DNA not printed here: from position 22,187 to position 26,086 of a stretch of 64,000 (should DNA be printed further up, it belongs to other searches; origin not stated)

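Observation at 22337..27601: GT-C-like membrane domain fused to a six-blade NHL beta-propeller and an extra C-terminal domain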

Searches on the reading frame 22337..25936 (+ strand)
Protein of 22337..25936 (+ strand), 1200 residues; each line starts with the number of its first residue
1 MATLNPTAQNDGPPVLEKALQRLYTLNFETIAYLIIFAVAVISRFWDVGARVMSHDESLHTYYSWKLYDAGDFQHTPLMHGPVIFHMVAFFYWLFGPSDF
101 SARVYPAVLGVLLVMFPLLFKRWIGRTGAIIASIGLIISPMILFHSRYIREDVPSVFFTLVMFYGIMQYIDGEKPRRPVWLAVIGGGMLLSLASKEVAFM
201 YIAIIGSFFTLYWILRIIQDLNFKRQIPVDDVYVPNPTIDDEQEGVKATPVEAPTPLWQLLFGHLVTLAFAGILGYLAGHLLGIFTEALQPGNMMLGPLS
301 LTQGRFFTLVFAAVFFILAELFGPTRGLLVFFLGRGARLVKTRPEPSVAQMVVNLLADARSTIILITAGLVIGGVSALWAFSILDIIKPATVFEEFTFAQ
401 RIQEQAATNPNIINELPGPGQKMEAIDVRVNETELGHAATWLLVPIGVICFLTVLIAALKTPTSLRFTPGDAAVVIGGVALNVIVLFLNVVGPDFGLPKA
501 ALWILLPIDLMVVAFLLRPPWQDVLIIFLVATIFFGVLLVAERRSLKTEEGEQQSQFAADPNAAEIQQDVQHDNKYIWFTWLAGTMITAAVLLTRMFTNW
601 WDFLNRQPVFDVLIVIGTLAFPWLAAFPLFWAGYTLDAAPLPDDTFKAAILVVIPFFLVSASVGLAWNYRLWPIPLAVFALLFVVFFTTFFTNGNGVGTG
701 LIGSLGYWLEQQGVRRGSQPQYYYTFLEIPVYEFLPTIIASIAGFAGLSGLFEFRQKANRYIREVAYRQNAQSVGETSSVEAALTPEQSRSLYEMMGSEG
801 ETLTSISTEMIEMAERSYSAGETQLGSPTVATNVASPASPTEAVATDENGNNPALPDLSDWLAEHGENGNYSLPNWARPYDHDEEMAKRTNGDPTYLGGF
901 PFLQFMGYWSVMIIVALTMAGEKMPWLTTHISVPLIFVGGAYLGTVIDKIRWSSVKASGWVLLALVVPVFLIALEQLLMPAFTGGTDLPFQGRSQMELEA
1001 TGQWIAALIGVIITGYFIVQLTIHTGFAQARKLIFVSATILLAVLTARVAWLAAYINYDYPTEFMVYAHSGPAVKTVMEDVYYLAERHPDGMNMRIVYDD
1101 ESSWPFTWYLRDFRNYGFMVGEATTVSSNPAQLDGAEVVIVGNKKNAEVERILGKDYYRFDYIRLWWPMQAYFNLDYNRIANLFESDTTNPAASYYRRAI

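Call 30: search_solved_structures(query=A3, max_evalue=10)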
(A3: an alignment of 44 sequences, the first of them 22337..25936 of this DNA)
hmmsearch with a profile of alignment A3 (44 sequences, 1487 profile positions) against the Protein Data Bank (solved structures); distinct sequences matched with E-value up to 10: 144 (the best 60 are shown).
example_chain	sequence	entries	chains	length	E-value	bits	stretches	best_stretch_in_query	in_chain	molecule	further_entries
6d69_A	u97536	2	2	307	8.7e-78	265.4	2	1147-1346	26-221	NHL Repeat Region of D. melanogaster Thin | Thin, isoform D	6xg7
9jur_A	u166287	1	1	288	8.6e-74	252.2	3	1161-1348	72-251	E3 ubiquitin-protein ligase TRIM71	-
8j72_A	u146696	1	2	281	6.5e-64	219.5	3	1161-1318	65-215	E3 ubiquitin-protein ligase TRIM71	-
7qrx_A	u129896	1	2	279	8.3e-63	215.8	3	1160-1315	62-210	E3 ubiquitin-protein ligase TRIM71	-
6fpt_A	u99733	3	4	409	1.2e-59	205.4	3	1161-1309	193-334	E3 ubiquitin-protein ligase TRIM71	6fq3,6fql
3wwa_A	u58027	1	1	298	1.8e-54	188.2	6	1160-1236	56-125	Pizza7H protein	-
7qrw_A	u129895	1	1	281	2.1e-47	164.8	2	1158-1338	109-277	Isoform 4 of Tripartite motif-containing protein 3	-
7qrv_A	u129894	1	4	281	4.6e-47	163.6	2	1162-1249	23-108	Tripartite motif-containing protein 2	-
7b96_A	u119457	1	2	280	4.7e-47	163.6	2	1162-1249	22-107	Isoform 2 of Tripartite motif-containing protein 2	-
7b2r_A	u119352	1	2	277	9.4e-47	162.6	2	1162-1248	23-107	Tripartite motif-containing protein 2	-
6rej_A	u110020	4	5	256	3.1e-46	160.9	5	1160-1236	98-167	Pizza6-SH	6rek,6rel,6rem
6f0t_A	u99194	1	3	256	5.1e-45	156.9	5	1160-1236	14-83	Pizza6-SFW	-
5ex7_A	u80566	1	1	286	6.7e-42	146.5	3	1206-1348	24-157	Brain tumor protein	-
9ifo_A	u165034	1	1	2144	9.4e-39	136.1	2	1158-1294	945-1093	Teneurin-Like Protein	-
9pt5_A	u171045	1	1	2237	1.1e-38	135.9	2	1158-1294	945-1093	Teneurin-like protein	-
7nyq_A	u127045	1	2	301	7.9e-25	89.9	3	1200-1349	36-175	Meiotic P26, isoform C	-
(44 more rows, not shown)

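Call 43: predict_structure(alignment_id=A3)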
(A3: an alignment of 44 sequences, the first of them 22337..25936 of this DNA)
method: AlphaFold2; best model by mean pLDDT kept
length: 1200 residues; sequences in the alignment: 44
mean_pLDDT: 77.3   pTM: 0.82
mean pLDDT of the five models: 77.3, 76.5, 74.7, 74.1, 73.2
residues with pLDDT >= 90: 387; 70-90: 459; 50-70: 198; < 50: 156
segments of 3 or more residues with pLDDT < 50: 1-10, 229-236, 238-247, 335-342, 464-467, 548-567, 778-782, 796-847, 850-860, 864-871, 1066-1068, 1167-1169
pLDDT, mean of each block of 10 residues (from residue 1): 41 63 72 95 91 81 89 64 88 93 94 96 94 96 87 94 96 89 96 88 96 93 71 46 49 75 89 87 71 55 79 83 56 51 63 87 94 94 85 74 74 70 64 85 87 87 53 59 58 54 53 58 86 92 67 42 47 91 96 92 89 96 93 84 88 95 95 96 80 69 84 63 79 91 93 87 79 59 55 48 36 41 38 37 44 45 45 71 83 83 95 90 79 96 94 78 84 88 70 83 92 92 87 92 93 80 54 86 93 92 84 88 86 90 88 88 60 68 76 67
secondary structure, 60 per line:
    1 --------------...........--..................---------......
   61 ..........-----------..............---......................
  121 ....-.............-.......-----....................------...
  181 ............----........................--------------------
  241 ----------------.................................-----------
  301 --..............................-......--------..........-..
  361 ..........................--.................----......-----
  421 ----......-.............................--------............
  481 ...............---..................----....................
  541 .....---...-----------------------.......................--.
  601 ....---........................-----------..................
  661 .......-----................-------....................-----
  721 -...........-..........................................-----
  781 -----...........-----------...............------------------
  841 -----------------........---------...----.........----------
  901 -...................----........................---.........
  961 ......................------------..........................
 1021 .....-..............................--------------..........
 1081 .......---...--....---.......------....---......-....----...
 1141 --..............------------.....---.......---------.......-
elements in order (helices of 4 or more, strands of 3 or more residues): H15-25 H28-45 H55-70 H82-95 H99-124 H126-138 H140-146 H152-171 H178-192 H197-220 H257-289 H303-332 H334-339 H348-357 H359-386 H389-392 E393-397 H398-405 H410-415 E425-430 H432-460 H469-495 H499-516 H521-545 H575-597 H600-604 H608-631 H643-667 H673-688 H696-715 H722-732 H734-775 H786-796 H808-822 H858-865 H882-890 H902-920 H925-948 H952-982 H995-1025 H1027-1056 H1071-1087 E1096-1099 H1103-1109 E1116-1119 H1123-1128 H1130-1133 E1138-1140 H1143-1156 H1169-1173 H1177-1183 H1193-1199

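Call 45: fold_search(model_id=the predicted structure, library=pdb)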
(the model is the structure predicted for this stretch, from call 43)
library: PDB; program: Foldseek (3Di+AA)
matches with E <= 10: 171; with E <= 0.001: 9
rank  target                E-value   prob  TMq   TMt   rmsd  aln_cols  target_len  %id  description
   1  5ezm                  1.3e-04  1.00  0.13  0.28  29.3       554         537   12  Crystal Structure of ArnT from Cupriavidus metallidurans in the apo state (released 2016-02-17)
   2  5f15                  2.4e-04  1.00  0.14  0.29  29.1       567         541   12  Crystal Structure of ArnT from Cupriavidus metallidurans bound to Undecaprenyl phosphate (released 2016-02-17)
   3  9i5k_A                3.2e-04  1.00  0.14  0.32   4.3       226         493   22  Structure of the Chaetomium thermophilum Pmt4 homodimer (C2 symmetry) (released 2025-12-24)
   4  3wak                  3.2e-04  1.00  0.15  0.20  20.2       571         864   13  Crystal structure of the Archaeoglobus fulgidus oligosaccharyltransferase (O29867_ARCFU) in the apo form (released 2013-10-30)
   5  9i5l_A                4.1e-04  1.00  0.14  0.23   4.3       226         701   22  Structure of the Chaetomium thermophilum Pmt4 homodimer (C1 symmetry) (released 2025-12-24)
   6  7e9s_A                8.1e-04  1.00  0.15  0.20  20.4       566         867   13  Archaeal oligosaccharyltransferase AglB from Archaeoglobus fulgidus in complex with an inhibitory peptide and a dolich (released 2021-09-08)
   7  9e61_A                8.7e-04  1.00  0.14  0.22   4.0       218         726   18  Cryo-EM structure of Saccharomyces cerevisiae Pmt4 apo form (released 2025-10-15)
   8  9e6i_B                8.7e-04  1.00  0.14  0.22   4.0       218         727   18  Cryo-EM structure of Saccharomyces cerevisiae Pmt4-Ccw5 complex (released 2025-10-15)
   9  9e61_B                9.0e-04  1.00  0.14  0.23   3.2       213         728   19  Cryo-EM structure of Saccharomyces cerevisiae Pmt4 apo form (released 2025-10-15)
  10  6p25_B                2.4e-03  1.00  0.14  0.24   4.2       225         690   19  Structure of S. cerevisiae protein O-mannosyltransferase Pmt1-Pmt2 complex bound to the sugar donor and a peptide acce (released 2019-07-10)
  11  6p25_A                7.0e-03  1.00  0.14  0.23  10.9       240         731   19  Structure of S. cerevisiae protein O-mannosyltransferase Pmt1-Pmt2 complex bound to the sugar donor and a peptide acce (released 2019-07-10)
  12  8b6l_I                1.1e-02  1.00  0.13  0.23  27.8       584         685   10  Subtomogram average of the human Sec61-TRAP-OSTA-translocon (released 2022-12-07)
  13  8pn9_A                4.7e-02  0.98  0.12  0.21  27.1       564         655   11  Structure of human oligosaccharyltransferase OST-A complex bound to NGI-1 (released 2024-05-08)
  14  6s7t_A                8.0e-02  0.97  0.14  0.23  26.4       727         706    9  Cryo-EM structure of human oligosaccharyltransferase complex OST-B (released 2019-12-18)
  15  6nr7                  8.0e-02  0.15  0.09  0.09  37.2      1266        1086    9  Rerefinement of chicken vinculin (released 2020-01-29)
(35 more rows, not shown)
